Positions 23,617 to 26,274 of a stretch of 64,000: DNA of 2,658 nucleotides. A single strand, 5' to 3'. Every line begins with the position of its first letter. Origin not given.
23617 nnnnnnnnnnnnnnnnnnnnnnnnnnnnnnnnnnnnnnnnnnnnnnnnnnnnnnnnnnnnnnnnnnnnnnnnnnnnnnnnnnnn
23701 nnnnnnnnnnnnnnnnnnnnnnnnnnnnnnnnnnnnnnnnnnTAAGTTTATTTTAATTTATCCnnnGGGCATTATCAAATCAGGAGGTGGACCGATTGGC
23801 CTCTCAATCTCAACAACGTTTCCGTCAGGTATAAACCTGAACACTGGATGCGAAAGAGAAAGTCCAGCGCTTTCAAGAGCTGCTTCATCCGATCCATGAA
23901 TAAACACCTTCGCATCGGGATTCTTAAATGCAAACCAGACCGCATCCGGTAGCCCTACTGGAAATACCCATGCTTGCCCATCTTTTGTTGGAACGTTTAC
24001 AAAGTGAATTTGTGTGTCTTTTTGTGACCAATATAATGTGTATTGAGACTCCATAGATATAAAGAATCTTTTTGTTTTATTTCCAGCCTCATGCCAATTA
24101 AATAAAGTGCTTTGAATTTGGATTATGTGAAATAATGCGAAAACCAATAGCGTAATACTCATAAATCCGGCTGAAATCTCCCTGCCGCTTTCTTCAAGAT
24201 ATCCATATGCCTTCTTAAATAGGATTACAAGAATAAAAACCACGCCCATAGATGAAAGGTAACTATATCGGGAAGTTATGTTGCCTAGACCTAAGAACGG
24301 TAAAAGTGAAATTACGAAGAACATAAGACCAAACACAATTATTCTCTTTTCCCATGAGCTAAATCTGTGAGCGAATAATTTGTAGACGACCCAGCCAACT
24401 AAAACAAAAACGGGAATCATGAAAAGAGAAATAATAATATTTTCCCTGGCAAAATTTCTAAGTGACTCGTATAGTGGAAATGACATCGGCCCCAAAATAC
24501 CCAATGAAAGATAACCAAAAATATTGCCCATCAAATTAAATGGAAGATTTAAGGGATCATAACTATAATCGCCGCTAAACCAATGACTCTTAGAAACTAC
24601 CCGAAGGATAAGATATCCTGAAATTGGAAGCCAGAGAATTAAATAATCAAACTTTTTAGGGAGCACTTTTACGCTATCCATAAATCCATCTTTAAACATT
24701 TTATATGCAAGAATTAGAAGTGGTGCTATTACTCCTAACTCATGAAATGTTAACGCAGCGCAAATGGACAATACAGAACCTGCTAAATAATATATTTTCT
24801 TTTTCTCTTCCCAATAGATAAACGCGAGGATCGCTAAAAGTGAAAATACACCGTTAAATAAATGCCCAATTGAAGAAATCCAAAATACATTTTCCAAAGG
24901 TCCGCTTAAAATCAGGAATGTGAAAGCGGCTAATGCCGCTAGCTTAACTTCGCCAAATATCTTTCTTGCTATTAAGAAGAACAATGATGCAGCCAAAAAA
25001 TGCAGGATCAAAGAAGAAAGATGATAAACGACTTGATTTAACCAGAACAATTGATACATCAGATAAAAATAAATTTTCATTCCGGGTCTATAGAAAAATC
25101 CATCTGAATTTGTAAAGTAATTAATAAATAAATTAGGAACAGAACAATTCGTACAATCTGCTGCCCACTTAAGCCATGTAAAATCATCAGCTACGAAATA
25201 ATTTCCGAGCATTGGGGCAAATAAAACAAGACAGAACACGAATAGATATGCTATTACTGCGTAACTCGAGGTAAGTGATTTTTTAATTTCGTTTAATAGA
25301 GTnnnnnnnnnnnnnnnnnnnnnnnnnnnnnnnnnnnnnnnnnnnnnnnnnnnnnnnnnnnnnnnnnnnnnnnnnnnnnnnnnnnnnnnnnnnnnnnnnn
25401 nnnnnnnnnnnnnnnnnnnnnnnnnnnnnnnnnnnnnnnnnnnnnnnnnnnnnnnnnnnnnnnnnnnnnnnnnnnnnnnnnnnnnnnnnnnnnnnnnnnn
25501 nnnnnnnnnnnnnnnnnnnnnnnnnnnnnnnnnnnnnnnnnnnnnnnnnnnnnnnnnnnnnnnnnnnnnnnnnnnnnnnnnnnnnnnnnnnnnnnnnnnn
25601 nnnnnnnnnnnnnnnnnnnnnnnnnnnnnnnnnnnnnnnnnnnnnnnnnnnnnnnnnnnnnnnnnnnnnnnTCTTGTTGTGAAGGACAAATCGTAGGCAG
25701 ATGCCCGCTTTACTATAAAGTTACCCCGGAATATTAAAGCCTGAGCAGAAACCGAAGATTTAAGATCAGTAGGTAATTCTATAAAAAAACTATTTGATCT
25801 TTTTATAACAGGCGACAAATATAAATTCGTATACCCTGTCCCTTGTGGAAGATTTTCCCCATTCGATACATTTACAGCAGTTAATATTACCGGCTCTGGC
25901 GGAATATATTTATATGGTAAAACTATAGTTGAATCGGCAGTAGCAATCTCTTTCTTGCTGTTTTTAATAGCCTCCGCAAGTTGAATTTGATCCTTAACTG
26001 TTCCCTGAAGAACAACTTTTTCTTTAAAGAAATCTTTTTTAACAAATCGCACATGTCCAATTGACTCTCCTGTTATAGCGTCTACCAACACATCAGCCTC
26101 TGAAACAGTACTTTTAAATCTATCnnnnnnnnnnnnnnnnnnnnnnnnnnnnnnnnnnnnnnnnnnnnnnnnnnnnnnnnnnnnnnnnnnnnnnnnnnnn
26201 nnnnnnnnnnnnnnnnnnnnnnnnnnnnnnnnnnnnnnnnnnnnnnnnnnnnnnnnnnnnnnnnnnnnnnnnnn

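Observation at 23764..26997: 1077-aa fusion of an O-antigen-ligase/Wzy_C-like domain with a GT-C-like domain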

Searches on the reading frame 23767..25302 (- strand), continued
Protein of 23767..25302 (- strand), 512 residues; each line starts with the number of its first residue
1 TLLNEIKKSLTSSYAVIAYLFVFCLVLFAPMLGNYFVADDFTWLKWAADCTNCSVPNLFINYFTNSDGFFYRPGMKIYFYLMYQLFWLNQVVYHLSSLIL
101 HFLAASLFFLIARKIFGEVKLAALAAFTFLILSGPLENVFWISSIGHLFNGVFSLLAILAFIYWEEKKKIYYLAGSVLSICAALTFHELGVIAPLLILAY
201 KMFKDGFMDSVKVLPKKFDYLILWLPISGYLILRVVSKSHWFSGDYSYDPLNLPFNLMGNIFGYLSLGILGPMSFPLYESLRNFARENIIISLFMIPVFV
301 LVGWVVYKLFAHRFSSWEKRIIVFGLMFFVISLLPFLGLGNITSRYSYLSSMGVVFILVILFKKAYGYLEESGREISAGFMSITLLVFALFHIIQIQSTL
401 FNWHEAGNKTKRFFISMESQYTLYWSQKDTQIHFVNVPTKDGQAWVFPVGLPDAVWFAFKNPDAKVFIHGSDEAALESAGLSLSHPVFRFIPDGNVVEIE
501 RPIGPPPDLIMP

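Call 83: find_encoding_contigs(protein=P0132, flank=6000, max_places=1)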
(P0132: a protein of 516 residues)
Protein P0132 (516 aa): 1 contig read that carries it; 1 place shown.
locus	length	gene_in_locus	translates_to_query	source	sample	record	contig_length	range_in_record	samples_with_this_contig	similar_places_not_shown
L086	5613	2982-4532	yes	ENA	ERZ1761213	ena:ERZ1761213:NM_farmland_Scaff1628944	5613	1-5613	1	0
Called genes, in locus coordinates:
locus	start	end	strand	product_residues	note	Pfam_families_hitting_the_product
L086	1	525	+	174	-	?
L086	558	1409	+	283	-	PF00535:Glycos_transf_2, PF10111:Glyco_tranf_2_2, PF13641:Glyco_tranf_2_3, PF13506:Glyco_transf_21 (weak), PF13632:Glyco_trans_2_3, PF02709:Glyco_transf_7C (weak)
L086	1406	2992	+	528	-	PF04932:Wzy_C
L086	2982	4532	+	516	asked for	-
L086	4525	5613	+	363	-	?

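Call 84: find_encoding_contigs(protein=P0418, flank=8000, max_places=1)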
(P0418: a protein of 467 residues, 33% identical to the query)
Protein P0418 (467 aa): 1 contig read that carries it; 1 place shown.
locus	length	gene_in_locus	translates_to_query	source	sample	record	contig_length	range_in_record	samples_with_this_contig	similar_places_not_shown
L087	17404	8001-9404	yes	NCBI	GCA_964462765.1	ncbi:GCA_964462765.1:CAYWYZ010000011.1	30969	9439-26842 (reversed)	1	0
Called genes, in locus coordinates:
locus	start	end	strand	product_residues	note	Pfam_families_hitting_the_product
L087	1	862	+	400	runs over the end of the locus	PF00266:Aminotran_5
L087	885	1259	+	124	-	PF01592:NifU_N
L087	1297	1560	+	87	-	PF13459:Fer4_15, PF13370:Fer4_13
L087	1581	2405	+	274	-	PF13462:Thioredoxin_4, PF01323:DSBA, PF13098:Thioredoxin_2 (faint), PF13462:Thioredoxin_4, PF01323:DSBA (weak)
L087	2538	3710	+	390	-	PF13439:Glyco_transf_4, PF00534:Glycos_transf_1, PF20706:GT4-conflict, PF13692:Glyco_trans_1_4, PF13524:Glyco_trans_1_2 (weak)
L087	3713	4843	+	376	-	PF13439:Glyco_transf_4, PF20706:GT4-conflict, PF00534:Glycos_transf_1, PF13692:Glyco_trans_1_4, PF13524:Glyco_trans_1_2 (weak)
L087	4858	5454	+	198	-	PF00132:Hexapep, PF14602:Hexapep_2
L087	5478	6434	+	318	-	PF00535:Glycos_transf_2, PF10111:Glyco_tranf_2_2 (weak), PF13641:Glyco_tranf_2_3, PF13712:Glyco_tranf_2_5 (faint)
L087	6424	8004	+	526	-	PF04932:Wzy_C (faint)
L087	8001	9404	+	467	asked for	-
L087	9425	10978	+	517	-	PF13231:PMT_2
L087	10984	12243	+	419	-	PF00534:Glycos_transf_1, PF13692:Glyco_trans_1_4, PF13524:Glyco_trans_1_2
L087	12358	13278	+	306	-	PF00535:Glycos_transf_2, PF13641:Glyco_tranf_2_3, PF13632:Glyco_trans_2_3 (weak)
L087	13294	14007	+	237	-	PF00696:AA_kinase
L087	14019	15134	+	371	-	PF13439:Glyco_transf_4, PF00534:Glycos_transf_1, PF13692:Glyco_trans_1_4, PF20706:GT4-conflict (weak), PF13524:Glyco_trans_1_2 (faint)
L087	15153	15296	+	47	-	-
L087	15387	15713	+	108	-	-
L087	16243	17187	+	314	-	PF00890:FAD_binding_2 (weak), PF01134:GIDA (faint), PF01266:DAO (faint), PF01946:Thi4 (faint), PF03486:HI0933_like (faint), PF07992:Pyr_redox_2, PF13738:Pyr_redox_3, PF00070:Pyr_redox, +1 more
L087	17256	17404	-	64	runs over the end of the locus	-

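Call 85: find_encoding_contigs(protein=P0123, flank=8000, max_places=1)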
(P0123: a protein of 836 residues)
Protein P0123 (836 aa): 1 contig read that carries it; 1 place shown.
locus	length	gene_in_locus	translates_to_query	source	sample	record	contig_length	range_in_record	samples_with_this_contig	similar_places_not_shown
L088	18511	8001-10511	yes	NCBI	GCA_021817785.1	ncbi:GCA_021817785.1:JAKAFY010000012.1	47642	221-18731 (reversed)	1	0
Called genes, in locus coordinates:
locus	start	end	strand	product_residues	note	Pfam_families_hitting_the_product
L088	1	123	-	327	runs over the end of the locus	PF00535:Glycos_transf_2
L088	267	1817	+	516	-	-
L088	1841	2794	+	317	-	PF01073:3Beta_HSD, PF01370:Epimerase, PF02719:Polysacc_synt_2 (faint), PF04321:RmlD_sub_bind, PF16363:GDP_Man_Dehyd, PF07993:NAD_binding_4 (weak)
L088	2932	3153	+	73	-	-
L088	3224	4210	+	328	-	PF01073:3Beta_HSD, PF01370:Epimerase, PF02719:Polysacc_synt_2, PF04321:RmlD_sub_bind, PF05368:NmrA (weak), PF07993:NAD_binding_4 (faint), PF08659:KR (weak), PF16363:GDP_Man_Dehyd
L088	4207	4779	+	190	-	PF13439:Glyco_transf_4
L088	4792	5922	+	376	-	PF13439:Glyco_transf_4 (weak), PF00534:Glycos_transf_1, PF13692:Glyco_trans_1_4, PF20706:GT4-conflict, PF13524:Glyco_trans_1_2 (weak)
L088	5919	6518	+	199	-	PF00132:Hexapep (weak)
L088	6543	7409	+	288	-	PF00535:Glycos_transf_2, PF13641:Glyco_tranf_2_3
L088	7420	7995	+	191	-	-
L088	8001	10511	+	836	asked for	PF04932:Wzy_C (faint)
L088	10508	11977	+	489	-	PF13231:PMT_2 (weak), PF02366:PMT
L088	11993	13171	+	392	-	PF13439:Glyco_transf_4, PF13579:Glyco_trans_4_4, PF00534:Glycos_transf_1 (weak), PF13692:Glyco_trans_1_4, PF13524:Glyco_trans_1_2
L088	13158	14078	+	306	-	PF13641:Glyco_tranf_2_3, PF00535:Glycos_transf_2, PF10111:Glyco_tranf_2_2 (faint), PF13632:Glyco_trans_2_3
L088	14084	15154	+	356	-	PF13439:Glyco_transf_4, PF13579:Glyco_trans_4_4 (weak), PF20706:GT4-conflict, PF00534:Glycos_transf_1, PF13692:Glyco_trans_1_4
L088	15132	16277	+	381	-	PF20706:GT4-conflict (weak), PF00534:Glycos_transf_1, PF13692:Glyco_trans_1_4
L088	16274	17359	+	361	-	PF00483:NTP_transferase, PF12804:NTP_transf_3 (weak), PF22640:ManC_GMP_beta-helix (weak)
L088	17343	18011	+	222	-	PF02397:Bac_transf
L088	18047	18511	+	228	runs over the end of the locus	?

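Call 90: search_protein_families(library=pfam, proteins=[L087:6424-8001:+, L087:8001-9401:+, L086:1406-2989:+], max_evalue=0.01)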
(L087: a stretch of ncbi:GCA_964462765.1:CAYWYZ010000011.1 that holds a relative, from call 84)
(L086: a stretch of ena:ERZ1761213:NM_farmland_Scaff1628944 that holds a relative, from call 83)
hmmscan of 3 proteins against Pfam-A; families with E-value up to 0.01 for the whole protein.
L087:6424-8001:+ (526 aa): 1 family
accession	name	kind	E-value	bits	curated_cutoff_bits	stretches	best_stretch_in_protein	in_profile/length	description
PF04932.20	Wzy_C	-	2.8e-06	27.7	31.7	2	224-301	2-83/149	O-Antigen ligase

L087:8001-9401:+ (467 aa): 0 families

L086:1406-2989:+ (528 aa): 1 family
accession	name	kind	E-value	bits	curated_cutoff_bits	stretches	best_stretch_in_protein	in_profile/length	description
PF04932.20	Wzy_C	-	1e-07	32.3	31.7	1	223-425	2-148/149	O-Antigen ligase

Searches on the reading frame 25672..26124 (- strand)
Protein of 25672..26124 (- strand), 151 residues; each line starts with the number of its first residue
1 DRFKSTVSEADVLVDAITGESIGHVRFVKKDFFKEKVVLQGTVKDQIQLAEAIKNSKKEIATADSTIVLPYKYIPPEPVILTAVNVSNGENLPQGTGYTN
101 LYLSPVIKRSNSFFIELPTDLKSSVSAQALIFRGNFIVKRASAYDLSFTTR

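Call 75: predict_structure(alignment_id=A3)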
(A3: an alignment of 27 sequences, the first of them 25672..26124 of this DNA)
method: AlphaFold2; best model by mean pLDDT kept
length: 151 residues; sequences in the alignment: 27
mean_pLDDT: 70.3   pTM: 0.63
mean pLDDT of the five models: 70.3, 68.8, 67.2, 66.8, 63.2
residues with pLDDT >= 90: 4; 70-90: 77; 50-70: 42; < 50: 28
segments of 3 or more residues with pLDDT < 50: 1-4, 60-64, 86-95, 121-125, 148-151
pLDDT, mean of each block of 10 residues (from residue 1): 58 85 86 83 65 59 62 88 57 50 83 79 58 87 58 41
secondary structure, 60 per line:
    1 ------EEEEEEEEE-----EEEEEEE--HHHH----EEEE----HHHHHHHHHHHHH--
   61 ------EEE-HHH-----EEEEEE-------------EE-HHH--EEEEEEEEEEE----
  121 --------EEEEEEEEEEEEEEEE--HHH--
elements in order: E7-15 E21-27 H30-33 E38-41 H46-58 E67-69 E79-84 E106-116 E129-144
